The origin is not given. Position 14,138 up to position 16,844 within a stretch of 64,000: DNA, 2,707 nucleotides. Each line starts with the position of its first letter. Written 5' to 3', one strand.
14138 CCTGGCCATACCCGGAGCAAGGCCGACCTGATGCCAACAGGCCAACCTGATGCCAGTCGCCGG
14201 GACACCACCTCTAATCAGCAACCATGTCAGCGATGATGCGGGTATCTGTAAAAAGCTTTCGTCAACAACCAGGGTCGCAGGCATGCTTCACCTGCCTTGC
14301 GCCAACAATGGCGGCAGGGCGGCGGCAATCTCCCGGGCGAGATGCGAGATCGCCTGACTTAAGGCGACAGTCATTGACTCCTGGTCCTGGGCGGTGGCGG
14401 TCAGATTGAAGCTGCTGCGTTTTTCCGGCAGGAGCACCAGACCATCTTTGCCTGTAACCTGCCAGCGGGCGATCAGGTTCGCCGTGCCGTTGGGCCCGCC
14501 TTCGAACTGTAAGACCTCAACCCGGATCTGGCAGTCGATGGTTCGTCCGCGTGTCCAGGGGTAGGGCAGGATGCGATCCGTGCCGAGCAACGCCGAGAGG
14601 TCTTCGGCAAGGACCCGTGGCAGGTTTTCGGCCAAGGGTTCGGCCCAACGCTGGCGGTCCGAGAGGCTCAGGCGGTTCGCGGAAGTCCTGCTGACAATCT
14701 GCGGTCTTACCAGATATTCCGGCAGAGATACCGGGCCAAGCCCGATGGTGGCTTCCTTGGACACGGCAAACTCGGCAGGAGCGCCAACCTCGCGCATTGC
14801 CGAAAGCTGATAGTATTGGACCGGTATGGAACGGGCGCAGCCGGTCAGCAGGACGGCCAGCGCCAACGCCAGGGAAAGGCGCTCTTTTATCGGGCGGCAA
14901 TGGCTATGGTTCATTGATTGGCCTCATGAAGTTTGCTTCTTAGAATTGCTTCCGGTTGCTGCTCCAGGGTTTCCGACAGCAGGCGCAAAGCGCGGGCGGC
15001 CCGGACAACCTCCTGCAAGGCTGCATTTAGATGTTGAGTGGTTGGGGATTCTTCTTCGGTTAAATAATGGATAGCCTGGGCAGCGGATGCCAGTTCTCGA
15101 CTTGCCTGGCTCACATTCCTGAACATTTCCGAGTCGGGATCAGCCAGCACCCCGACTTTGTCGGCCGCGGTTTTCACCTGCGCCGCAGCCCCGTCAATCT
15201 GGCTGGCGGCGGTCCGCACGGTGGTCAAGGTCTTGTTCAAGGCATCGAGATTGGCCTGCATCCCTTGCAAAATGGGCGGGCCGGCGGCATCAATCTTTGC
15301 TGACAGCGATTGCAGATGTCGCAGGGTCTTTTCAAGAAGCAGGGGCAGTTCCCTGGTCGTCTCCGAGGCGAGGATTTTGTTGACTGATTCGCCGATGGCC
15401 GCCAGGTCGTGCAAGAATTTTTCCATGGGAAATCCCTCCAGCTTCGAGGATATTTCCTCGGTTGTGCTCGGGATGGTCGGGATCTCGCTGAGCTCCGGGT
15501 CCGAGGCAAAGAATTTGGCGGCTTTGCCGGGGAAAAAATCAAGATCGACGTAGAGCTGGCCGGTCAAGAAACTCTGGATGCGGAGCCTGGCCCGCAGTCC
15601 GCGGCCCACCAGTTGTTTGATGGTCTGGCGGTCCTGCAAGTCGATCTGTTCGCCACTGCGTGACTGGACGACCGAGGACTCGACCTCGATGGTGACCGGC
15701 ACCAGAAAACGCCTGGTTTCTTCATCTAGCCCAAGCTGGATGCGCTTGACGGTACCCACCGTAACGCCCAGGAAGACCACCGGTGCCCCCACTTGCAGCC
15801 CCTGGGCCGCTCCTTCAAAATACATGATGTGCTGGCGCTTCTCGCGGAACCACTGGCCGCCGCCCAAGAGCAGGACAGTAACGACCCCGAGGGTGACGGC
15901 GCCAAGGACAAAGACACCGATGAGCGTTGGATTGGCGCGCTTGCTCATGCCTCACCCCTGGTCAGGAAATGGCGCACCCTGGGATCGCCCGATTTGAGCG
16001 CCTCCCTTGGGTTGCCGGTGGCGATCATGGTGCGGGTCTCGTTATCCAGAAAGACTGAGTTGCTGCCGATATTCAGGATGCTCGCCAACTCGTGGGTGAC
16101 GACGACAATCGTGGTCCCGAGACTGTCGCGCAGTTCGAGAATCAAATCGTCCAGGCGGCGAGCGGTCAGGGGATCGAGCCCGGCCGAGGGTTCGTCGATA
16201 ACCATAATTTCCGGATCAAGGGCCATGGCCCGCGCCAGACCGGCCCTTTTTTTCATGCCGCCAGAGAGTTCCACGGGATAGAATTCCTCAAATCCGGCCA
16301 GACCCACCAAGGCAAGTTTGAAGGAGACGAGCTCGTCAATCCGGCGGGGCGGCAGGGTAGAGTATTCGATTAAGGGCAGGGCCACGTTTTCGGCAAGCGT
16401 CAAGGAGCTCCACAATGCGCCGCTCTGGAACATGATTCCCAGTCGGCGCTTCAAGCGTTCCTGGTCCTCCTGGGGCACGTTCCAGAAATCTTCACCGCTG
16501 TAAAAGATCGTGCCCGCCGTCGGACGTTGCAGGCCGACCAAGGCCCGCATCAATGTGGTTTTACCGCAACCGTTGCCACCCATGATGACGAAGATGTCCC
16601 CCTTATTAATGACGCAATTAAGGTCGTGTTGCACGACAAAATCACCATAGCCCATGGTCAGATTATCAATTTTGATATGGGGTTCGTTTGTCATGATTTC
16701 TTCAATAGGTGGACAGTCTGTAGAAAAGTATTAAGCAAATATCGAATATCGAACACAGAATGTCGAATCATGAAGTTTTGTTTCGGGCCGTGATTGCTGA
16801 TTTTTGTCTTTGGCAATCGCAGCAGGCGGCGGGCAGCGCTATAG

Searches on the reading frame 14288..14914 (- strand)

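Call 62: search_protein_families(library=pfam, proteins=[window:14288-14914:-], max_evalue=0.00001)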
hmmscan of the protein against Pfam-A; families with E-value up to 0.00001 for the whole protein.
window:14288-14914:- (208 aa): 1 family
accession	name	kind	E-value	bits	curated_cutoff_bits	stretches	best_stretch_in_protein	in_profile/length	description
PF03886.18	ABC_trans_aux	-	2.9e-39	134.7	26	1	35-197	1-161/161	ABC-type transport auxiliary lipoprotein component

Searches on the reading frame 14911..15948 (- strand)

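Call 62: search_protein_families(library=pfam, proteins=[window:14911-15948:-], max_evalue=0.00001)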
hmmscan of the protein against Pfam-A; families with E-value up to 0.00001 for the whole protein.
window:14911-15948:- (345 aa): 1 family
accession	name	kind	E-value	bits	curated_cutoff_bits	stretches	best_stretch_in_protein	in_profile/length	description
PF02470.25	MlaD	-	4.4e-12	46.5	25.1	1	47-138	11-80/81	MlaD protein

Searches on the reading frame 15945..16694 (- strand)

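Call 62: search_protein_families(library=pfam, proteins=[window:15945-16694:-], max_evalue=0.00001)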
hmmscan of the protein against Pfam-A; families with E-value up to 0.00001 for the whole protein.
window:15945-16694:- (249 aa): 2 families
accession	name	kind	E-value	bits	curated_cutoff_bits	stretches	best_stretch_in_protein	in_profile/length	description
PF00005.33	ABC_tran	-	3.4e-28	99.4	25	1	23-170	2-136/137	ABC transporter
PF13304.12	AAA_21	-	7.2e-13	49.7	27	1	137-203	232-300/304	AAA domain, putative AbiEii toxin, Type IV TA system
